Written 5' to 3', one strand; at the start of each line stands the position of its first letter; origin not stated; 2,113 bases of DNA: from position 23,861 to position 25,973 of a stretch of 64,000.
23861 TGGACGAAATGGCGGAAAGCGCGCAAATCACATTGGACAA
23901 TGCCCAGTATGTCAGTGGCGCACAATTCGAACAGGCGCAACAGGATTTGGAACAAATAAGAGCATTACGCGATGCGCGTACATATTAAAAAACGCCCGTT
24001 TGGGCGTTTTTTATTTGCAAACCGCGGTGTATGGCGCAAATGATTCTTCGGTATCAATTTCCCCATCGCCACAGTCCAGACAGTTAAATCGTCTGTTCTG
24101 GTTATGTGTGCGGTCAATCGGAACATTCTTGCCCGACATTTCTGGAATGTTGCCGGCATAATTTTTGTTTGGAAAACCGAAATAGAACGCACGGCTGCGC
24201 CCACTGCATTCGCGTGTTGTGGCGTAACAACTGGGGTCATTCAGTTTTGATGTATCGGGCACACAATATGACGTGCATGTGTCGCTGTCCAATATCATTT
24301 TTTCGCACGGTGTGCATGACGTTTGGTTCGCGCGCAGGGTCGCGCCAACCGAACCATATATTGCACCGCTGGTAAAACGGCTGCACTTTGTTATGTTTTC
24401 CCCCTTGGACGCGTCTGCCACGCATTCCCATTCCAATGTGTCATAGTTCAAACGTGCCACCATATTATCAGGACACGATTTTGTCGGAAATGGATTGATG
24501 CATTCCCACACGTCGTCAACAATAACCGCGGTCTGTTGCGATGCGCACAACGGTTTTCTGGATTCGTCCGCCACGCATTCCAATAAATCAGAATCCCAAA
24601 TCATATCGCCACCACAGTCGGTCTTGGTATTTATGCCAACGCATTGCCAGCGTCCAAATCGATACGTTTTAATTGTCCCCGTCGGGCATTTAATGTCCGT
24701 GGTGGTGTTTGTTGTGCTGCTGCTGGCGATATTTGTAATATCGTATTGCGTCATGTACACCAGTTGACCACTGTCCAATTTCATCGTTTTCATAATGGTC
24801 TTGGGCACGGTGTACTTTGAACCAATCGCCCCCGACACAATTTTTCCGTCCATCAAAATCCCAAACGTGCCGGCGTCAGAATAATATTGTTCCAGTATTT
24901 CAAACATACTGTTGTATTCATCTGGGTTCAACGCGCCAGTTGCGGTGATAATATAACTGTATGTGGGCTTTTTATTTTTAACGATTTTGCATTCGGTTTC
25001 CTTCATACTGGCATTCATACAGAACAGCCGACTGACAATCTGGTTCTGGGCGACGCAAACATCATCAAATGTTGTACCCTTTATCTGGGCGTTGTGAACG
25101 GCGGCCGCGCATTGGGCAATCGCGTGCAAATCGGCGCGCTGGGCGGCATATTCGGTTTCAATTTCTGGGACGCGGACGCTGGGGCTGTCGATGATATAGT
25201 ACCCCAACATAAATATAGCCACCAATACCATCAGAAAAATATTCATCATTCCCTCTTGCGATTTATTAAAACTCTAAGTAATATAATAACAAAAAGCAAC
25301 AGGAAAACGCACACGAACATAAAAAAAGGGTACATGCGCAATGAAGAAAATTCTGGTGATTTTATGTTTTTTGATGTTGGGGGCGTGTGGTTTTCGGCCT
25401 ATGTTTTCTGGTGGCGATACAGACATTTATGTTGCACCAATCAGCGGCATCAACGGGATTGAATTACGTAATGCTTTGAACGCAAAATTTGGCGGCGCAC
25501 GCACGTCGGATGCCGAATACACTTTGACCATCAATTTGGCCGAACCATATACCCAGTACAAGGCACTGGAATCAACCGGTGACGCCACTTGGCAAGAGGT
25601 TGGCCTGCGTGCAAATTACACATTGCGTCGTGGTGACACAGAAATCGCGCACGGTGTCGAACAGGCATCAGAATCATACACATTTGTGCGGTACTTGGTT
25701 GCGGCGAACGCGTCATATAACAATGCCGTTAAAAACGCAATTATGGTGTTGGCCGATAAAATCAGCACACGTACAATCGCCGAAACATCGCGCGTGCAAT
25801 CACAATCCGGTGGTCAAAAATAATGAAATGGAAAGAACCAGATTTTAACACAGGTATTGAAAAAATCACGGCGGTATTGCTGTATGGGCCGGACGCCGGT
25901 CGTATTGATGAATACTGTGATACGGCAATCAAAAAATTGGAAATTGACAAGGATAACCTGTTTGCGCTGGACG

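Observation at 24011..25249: Family of secreted Cys/Thr-rich proteins scattered through the window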

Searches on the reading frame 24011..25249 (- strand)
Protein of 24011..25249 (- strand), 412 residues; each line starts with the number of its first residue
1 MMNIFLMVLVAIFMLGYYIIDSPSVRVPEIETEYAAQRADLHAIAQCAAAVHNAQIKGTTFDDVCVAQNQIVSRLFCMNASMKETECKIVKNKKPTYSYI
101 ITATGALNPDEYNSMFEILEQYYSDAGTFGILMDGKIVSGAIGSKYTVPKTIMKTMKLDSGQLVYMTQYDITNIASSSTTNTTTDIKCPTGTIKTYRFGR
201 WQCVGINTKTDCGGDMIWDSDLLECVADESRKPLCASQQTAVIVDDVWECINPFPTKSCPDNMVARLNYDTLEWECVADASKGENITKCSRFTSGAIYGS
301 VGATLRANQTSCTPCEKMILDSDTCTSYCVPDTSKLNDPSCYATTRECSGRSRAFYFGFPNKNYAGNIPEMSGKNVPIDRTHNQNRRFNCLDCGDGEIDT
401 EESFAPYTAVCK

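Call 6: search_protein_families(library=pfam, proteins=[window:24011-25249:-], max_evalue=1)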
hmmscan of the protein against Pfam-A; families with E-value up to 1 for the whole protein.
window:24011-25249:- (412 aa): 0 families

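Call 13: find_homologous_proteins(query=window:24011-25249:-, max_evalue=0.001)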
Query window:24011-25249:- (412 aa): 530 proteins with E <= 0.001 among 1678 candidates; the best 120 are listed.
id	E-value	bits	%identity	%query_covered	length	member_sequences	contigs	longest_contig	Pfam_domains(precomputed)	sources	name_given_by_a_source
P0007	1.3e-266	902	93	100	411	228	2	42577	-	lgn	-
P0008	5.3e-200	683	66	100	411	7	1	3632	-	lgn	-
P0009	1.9e-197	674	67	100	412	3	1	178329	-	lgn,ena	-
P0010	3.1e-194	664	67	100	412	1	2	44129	-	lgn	-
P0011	8.7e-193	659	67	100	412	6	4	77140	-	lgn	-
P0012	1.8e-192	658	66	100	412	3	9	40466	-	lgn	-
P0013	5.6e-186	636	66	100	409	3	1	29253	-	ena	-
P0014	1.1e-185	635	65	100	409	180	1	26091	-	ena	-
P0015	3.1e-185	634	66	100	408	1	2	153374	-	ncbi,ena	-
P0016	1.2e-184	632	64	100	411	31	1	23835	-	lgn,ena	-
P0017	6.1e-183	626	65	100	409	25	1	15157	-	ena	-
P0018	6.5e-182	623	61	100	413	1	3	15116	-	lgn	-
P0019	1.5e-180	618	62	100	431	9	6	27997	-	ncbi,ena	-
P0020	4.2e-180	617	61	100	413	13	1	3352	-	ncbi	-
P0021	1.8e-179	615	61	100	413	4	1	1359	-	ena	-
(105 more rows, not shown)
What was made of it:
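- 24011..25249 (-): Gene A: a 412-aa conserved membrane-anchored protein. It has an N-terminal TM helix, a long helix plus an alpha/beta domain with weak type IVb-pilin-like fold similarity, and Cys-hairpin repeats (C..W.C). It is not part of the family or the leader regulon. 530 homologues; the 120 listed are all about 410 aa and 57-93 % identical (call 13).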

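Call 14: find_encoding_contigs(protein=window:24011-25249:-, flank=10000, max_places=2)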
Protein window:24011-25249:- (412 aa): 3 contigs read that carry it; 2 places shown.
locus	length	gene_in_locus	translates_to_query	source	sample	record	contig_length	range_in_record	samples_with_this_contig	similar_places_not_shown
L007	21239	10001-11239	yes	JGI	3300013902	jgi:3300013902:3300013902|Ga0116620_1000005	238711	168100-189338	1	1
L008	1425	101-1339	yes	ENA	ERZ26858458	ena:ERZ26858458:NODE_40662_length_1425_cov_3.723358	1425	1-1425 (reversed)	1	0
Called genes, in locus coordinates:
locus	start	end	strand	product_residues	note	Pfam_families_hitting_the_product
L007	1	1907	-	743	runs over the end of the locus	PF00521:DNA_topoisoIV, PF03989:DNA_gyraseA_C (faint)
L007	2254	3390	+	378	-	-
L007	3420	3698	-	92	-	PF05164:ZapA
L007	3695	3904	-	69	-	-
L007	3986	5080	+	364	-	-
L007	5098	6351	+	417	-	-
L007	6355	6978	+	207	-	-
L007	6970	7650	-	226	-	PF20582:UPF0758_N (weak), PF04002:RadC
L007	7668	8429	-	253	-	PF00557:Peptidase_M24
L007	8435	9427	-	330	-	-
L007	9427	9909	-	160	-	-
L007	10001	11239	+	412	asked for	-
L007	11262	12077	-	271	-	-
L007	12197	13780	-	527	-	PF00501:AMP-binding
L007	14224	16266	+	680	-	PF03477:ATP-cone, PF13597:NRDD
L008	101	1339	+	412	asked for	-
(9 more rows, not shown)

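Call 35: predict_structure(alignment_id=A3)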
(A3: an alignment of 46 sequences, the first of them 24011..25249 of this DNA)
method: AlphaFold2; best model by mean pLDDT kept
length: 412 residues; sequences in the alignment: 46
mean_pLDDT: 68.1   pTM: 0.37
mean pLDDT of the five models: 68.1, 66.1, 63.6, 62.0, 61.9
residues with pLDDT >= 90: 12; 70-90: 206; 50-70: 115; < 50: 79
segments of 3 or more residues with pLDDT < 50: 15-33, 172-186, 195-199, 205-211, 283-308
pLDDT, mean of each block of 10 residues (from residue 1): 70 52 33 55 76 74 75 86 80 77 90 81 73 83 67 89 81 37 47 49 48 61 64 66 65 56 61 62 47 36 41 81 73 82 69 86 84 81 83 86 86 86
secondary structure, 60 per line:
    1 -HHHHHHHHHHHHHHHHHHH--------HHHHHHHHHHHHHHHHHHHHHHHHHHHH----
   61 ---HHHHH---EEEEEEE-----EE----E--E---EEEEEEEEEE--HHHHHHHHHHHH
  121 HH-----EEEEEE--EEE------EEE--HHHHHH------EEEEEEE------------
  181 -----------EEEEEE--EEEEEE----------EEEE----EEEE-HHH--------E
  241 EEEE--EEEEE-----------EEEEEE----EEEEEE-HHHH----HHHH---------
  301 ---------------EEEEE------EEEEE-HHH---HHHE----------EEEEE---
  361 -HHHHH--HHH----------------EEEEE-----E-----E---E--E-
elements in order: H2-20 H29-56 H64-68 E72-78 E97-106 H109-122 E128-133 E136-138 E145-147 H150-155 E162-168 E192-197 E200-205 E216-219 E224-227 E240-244 E247-251 E263-268 E273-278 H280-283 H288-291 E316-320 E327-331 E353-357 H362-366 E388-392
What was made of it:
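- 24011..25249 (-): AF2 model pLDDT 68 (call 35).
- On Type IV pilin / pseudopilin (gene A): The model has pLDDT 68 and pTM 0.37 (call 35).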

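Call 85: search_protein_families(library=ncbifam, proteins=[window:24011-25249:-], max_evalue=0.01)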
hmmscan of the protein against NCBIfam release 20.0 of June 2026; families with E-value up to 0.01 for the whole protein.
window:24011-25249:- (412 aa): 1 family
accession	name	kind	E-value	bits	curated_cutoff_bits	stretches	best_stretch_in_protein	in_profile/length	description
NF005367.0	PRK06895.1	equivalog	0.0083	16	265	0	88-143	35-90/190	anthranilate synthase component II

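Call 91: fold_search(model_id=the predicted structure, library=pdb)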
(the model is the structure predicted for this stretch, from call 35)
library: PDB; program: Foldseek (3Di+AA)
matches with E <= 10: 199; with E <= 0.001: 0
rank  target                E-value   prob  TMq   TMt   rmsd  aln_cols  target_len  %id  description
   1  10ft_B                1.4e-01  0.12  0.11  0.13  14.7       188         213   12  Cryo-EM structure of receptor tyrosine kinase ROS1 in complex with NELL2 (released 2026-02-25)
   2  7do4_A                1.9e-01  0.15  0.08  0.21  15.0       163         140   13  Crystal structure of CD97-CD55 complex (released 2021-09-22)
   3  9oz8_B                2.2e-01  0.06  0.12  0.08  24.2       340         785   13  Cryo-EM structure of chicken NEL dimer bound with one human NICOL. (released 2026-02-25)
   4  9oz8_C                2.4e-01  0.13  0.09  0.06  15.6       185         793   10  Cryo-EM structure of chicken NEL dimer bound with one human NICOL. (released 2026-02-25)
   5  5k1p                  3.9e-01  0.12  0.12  0.16   9.1       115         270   10  Catalytic domain of polyspecific pyrrolysyl-tRNA synthetase mutant N346A/C348A in complex with AMPPNP (released 2016-10-19)
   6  9pgb_MODEL_1_A        4.1e-01  0.14  0.07  0.18  13.4       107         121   20  4-module Cysteine Rich Eggshell Membrane Protein (CREMP) (released 2025-12-31)
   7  6pol_B                4.1e-01  0.13  0.08  0.21  15.5       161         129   10  Crystal structure of the human NELL1 EGF1-3-Robo3 FN1 complex (released 2020-05-06)
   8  7w63_A                4.9e-01  0.06  0.11  0.11  21.6       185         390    5  Crystal structure of minor pilin TcpB from Vibrio cholerae (released 2022-11-09)
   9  8ris                  5.3e-01  0.09  0.12  0.16   8.4       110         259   11  Computationally redesigend variant of Pyrrolysyl-tRNA Synthetase (Y306A) (released 2025-01-01)
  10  8em7_A                5.9e-01  0.05  0.08  0.01  22.3       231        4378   13  Cryo-EM structure of LRP2 at pH 5.2 (released 2023-02-08)
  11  4bwa                  6.3e-01  0.09  0.12  0.16   9.2       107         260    9  PylRS Y306G, Y384F, I405R mutant in complex with adenylated norbornene (released 2013-07-31)
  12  5k1x                  6.7e-01  0.08  0.12  0.16   9.2       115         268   10  Catalytic domain of polyspecific pyrrolysyl-tRNA synthetase mutant Y306A/N346A/C348A/Y384F in complex with AMPPNP (released 2016-10-19)
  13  9ged_A                6.7e-01  0.03  0.08  0.13  16.0       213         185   11  Entamoeba histolytica Gal/GalNAc lectin heavy chain residues 808-992 (released 2026-02-11)
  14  9b45_S                7.6e-01  0.06  0.10  0.19  14.4       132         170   10  Pseudomonas phage Pa193 baseplate complex and tail fiber (released 2024-10-16)
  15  6i6o_B                8.6e-01  0.06  0.10  0.25  11.3       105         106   11  Circular permutant of ribosomal protein S6, swap helix 2, L75A mutant (released 2019-11-27)
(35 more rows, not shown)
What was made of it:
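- On Type IV pilin / pseudopilin (gene A): Foldseek finds nothing with E<0.1 (call 91).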

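Call 94: search_protein_families(library=padloc, proteins=[window:24011-25249:-], max_evalue=0.001)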
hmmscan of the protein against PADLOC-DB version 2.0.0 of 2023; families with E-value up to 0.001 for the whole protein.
window:24011-25249:- (412 aa): 0 families

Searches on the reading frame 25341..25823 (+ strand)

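Call 86: search_protein_families(library=pfam, proteins=[window:25341-25823:+], max_evalue=0.001)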
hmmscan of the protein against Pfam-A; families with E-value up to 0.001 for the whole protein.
window:25341-25823:+ (160 aa): 1 family
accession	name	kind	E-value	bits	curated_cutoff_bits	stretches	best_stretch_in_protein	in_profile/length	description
PF04390.17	LptE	-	6.4e-05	24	23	1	28-144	3-117/118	Lipopolysaccharide-assembly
